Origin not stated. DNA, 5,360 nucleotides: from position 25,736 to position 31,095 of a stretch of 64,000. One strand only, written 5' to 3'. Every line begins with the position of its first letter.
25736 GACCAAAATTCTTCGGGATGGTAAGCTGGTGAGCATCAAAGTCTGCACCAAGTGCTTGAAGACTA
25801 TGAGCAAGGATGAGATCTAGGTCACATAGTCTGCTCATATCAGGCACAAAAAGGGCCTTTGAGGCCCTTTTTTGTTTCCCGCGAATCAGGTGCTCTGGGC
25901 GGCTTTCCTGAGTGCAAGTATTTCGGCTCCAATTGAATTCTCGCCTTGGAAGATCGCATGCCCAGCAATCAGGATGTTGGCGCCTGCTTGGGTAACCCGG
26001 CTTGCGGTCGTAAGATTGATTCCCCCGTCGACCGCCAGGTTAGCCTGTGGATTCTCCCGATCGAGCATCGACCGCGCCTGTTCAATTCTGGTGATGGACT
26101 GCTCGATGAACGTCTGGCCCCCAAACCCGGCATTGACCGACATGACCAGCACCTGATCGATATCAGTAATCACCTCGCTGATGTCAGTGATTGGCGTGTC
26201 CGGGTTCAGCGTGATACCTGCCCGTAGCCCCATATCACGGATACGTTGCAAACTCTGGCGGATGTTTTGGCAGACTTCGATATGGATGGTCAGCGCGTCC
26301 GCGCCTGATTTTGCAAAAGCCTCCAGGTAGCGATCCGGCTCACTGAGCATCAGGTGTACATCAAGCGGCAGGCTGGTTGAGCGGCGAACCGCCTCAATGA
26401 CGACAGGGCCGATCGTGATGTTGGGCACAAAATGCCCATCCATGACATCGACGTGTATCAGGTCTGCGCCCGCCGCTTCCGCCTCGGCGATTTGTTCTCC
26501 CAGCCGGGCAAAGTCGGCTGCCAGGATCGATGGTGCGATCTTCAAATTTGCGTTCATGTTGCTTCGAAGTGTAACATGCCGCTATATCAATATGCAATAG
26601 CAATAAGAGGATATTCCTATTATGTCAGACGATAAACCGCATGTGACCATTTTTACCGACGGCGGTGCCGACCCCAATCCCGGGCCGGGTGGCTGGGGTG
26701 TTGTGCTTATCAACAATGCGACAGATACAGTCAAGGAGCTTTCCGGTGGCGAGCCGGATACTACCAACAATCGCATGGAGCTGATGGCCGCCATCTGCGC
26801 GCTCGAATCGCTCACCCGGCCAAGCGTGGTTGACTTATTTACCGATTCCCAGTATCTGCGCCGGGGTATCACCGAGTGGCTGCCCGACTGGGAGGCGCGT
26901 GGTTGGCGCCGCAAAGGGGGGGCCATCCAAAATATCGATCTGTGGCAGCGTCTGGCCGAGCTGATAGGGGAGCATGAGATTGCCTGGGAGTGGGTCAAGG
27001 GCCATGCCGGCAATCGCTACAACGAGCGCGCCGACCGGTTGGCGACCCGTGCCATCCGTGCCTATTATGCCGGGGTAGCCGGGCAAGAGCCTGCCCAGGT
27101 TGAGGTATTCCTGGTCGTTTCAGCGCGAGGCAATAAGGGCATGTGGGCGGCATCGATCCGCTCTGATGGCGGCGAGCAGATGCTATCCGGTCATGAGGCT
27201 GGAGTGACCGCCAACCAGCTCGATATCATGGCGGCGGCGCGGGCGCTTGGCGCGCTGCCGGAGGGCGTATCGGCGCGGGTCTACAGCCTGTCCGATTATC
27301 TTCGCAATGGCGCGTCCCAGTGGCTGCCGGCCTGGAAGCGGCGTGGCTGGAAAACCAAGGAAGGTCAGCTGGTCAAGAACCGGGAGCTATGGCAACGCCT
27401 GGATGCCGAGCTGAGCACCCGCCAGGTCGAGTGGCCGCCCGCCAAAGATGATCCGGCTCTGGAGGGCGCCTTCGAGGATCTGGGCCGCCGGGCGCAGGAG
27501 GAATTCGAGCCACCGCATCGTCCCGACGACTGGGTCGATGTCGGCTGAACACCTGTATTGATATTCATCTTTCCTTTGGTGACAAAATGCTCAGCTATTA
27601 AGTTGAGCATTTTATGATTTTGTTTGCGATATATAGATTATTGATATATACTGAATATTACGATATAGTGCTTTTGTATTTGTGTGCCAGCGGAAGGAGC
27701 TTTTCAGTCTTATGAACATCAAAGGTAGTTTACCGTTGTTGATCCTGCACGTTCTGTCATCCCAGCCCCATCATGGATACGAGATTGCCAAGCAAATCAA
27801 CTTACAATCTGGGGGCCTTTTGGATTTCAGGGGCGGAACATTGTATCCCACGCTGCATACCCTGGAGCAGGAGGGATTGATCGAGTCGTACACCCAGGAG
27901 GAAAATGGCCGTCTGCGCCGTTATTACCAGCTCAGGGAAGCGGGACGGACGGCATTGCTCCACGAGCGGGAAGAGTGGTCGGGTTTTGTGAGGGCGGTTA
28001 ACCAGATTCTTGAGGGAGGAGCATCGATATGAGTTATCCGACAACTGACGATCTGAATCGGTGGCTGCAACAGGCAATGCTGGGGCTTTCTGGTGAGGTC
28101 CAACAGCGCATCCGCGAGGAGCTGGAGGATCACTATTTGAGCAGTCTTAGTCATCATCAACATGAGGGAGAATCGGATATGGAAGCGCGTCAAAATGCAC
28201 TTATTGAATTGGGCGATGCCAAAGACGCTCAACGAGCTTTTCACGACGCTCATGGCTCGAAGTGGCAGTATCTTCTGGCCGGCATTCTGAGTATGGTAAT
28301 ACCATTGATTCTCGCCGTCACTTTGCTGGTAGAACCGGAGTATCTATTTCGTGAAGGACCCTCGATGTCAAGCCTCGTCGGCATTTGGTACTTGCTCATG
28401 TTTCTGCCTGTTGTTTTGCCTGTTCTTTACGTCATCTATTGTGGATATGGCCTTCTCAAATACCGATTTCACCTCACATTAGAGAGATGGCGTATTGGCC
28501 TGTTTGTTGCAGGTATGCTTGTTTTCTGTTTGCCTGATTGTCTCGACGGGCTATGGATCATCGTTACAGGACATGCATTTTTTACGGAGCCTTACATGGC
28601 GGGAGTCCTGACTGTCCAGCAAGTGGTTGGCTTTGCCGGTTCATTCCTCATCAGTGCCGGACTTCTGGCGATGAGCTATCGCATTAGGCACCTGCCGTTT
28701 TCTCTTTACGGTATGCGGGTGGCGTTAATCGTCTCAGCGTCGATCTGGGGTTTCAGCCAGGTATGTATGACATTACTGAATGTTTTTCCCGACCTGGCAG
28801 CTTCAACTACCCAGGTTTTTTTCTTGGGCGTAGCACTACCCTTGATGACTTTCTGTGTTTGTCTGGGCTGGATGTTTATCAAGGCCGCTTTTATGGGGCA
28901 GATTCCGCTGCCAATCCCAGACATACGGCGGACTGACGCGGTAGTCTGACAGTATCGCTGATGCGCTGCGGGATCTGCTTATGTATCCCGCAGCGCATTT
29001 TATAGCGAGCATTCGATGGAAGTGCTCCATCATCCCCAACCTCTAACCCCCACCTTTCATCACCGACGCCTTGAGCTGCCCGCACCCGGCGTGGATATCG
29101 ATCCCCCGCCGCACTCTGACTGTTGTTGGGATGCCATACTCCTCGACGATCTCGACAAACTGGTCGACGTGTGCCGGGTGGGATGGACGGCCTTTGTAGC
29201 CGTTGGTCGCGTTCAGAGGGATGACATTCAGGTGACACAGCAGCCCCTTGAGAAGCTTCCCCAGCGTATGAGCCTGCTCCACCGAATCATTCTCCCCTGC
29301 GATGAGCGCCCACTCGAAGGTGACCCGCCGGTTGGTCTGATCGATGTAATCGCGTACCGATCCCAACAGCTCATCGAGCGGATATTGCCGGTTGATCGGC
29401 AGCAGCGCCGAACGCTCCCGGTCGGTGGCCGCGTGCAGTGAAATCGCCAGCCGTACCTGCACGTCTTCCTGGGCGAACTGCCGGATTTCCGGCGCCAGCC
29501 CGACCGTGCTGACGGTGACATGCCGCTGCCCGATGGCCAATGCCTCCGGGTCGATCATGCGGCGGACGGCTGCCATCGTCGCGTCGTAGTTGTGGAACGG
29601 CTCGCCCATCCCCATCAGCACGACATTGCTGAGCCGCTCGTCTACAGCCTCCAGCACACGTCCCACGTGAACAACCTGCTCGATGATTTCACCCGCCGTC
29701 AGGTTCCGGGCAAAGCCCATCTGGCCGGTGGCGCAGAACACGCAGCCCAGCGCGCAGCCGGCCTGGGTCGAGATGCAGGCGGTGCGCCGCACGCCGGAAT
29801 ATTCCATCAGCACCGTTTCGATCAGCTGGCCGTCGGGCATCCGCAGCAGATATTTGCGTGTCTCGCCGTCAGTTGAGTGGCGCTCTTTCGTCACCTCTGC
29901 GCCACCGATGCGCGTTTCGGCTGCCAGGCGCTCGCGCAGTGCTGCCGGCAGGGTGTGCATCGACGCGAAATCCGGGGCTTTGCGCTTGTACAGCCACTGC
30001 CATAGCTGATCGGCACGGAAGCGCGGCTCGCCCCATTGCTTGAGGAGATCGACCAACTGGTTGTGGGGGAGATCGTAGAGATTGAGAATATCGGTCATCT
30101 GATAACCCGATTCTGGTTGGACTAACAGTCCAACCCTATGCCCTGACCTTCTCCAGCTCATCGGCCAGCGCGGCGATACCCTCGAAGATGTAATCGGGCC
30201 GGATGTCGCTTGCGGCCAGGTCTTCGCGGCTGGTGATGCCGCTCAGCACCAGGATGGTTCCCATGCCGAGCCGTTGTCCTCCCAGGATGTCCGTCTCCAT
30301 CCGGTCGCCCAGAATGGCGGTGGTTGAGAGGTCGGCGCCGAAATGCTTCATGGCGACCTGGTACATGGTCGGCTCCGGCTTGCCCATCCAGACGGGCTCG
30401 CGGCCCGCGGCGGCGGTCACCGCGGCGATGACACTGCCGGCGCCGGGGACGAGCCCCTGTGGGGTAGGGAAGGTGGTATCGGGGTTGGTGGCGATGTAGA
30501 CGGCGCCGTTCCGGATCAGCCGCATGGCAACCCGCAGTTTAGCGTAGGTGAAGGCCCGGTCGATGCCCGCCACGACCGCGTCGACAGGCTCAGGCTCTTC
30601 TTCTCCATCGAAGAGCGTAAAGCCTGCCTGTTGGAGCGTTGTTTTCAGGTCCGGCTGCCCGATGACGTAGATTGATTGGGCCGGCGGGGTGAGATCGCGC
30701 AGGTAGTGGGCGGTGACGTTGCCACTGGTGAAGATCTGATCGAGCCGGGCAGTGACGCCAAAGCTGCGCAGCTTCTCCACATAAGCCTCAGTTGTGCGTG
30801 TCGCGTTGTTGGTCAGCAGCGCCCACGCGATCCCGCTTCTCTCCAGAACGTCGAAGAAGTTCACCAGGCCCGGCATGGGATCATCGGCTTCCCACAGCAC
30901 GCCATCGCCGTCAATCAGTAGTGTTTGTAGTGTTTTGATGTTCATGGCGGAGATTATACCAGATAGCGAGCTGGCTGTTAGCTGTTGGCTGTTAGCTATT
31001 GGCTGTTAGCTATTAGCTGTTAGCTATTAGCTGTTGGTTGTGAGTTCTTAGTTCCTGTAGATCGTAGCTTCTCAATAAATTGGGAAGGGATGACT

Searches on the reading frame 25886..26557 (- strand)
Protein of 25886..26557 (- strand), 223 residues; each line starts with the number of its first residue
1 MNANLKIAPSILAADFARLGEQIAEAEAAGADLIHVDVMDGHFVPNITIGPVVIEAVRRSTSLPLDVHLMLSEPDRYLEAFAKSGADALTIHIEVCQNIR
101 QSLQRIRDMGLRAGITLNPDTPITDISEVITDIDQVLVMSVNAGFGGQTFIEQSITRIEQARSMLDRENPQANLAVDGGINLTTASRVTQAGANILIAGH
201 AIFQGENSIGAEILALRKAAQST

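Call 13: search_protein_families(library=pfam, proteins=[window:25886-26557:-], max_evalue=0.0001)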
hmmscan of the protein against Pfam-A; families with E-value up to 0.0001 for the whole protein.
window:25886-26557:- (223 aa): 1 family
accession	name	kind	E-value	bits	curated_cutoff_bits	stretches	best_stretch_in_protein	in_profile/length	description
PF00834.25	Ribul_P_3_epim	-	3.1e-78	262.2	21.1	1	6-203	1-198/198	Ribulose-phosphate 3 epimerase family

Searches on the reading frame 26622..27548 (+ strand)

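Call 13: search_protein_families(library=pfam, proteins=[window:26622-27548:+], max_evalue=0.0001)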
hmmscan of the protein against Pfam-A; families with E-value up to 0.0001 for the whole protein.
window:26622-27548:+ (308 aa): 1 family
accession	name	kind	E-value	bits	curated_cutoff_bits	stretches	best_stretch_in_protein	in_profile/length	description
PF00075.30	RNase_H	-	9.2e-59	198.1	25.8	2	7-145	3-140/141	RNase H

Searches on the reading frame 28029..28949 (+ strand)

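Call 14: search_protein_families(library=pfam, proteins=[window:28029-28949:+], max_evalue=0.0001)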
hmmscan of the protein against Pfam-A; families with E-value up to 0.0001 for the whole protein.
window:28029-28949:+ (306 aa): 0 families

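Call 96: search_protein_families(library=pfam, proteins=[window:28029-28946:+], max_evalue=0.1)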
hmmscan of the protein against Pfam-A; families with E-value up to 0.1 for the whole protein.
window:28029-28946:+ (306 aa): 1 family
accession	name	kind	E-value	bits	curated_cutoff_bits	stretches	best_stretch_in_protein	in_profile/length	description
PF22564.2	HAAS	-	0.033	15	27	1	15-66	8-51/55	HAAS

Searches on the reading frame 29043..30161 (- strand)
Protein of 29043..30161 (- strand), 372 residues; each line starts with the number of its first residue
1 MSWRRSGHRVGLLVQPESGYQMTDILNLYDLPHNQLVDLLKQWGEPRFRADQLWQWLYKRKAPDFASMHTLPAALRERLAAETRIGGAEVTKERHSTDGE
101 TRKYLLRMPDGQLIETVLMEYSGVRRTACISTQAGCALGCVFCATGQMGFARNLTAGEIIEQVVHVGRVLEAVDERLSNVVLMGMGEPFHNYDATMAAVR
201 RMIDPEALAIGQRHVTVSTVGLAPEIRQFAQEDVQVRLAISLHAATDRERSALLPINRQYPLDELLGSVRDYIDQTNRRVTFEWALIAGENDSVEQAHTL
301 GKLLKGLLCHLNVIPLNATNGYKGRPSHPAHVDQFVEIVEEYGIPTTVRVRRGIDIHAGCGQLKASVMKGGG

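Call 14: search_protein_families(library=pfam, proteins=[window:29043-30161:-], max_evalue=0.0001)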
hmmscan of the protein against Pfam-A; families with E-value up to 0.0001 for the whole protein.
window:29043-30161:- (372 aa): 2 families
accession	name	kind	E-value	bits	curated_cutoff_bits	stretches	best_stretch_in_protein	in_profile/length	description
PF21016.3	RlmN_N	-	7.1e-16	58.2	24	1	27-85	2-60/60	Ribosomal RNA large subunit methyltransferase N-terminal domain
PF04055.27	Radical_SAM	-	1.7e-15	58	29.5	1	130-295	1-160/166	Radical SAM superfamily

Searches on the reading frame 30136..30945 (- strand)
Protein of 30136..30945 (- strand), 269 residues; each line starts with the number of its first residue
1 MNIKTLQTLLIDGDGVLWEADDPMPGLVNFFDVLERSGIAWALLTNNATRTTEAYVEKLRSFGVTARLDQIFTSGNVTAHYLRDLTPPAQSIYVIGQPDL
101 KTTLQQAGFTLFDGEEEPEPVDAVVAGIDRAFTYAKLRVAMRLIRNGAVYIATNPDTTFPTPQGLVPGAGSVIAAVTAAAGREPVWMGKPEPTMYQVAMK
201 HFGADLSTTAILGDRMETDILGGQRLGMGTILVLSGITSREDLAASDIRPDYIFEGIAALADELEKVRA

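Call 14: search_protein_families(library=pfam, proteins=[window:30136-30945:-], max_evalue=0.0001)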
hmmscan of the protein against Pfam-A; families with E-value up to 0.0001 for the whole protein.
window:30136-30945:- (269 aa): 4 families
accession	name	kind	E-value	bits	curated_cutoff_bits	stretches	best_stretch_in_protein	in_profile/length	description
PF13344.12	Hydrolase_6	-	1.7e-25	89.4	27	1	10-110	2-101/101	Haloacid dehalogenase-like hydrolase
PF13242.12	Hydrolase_like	-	1.4e-22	79.8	22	1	187-259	2-74/75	HAD-hyrolase-like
PF00702.32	Hydrolase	-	1.3e-16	62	26.4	1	98-227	59-191/191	haloacid dehalogenase-like hydrolase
PF13419.12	HAD_2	-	2e-09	38.2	23.8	1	179-233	125-178/178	Haloacid dehalogenase-like hydrolase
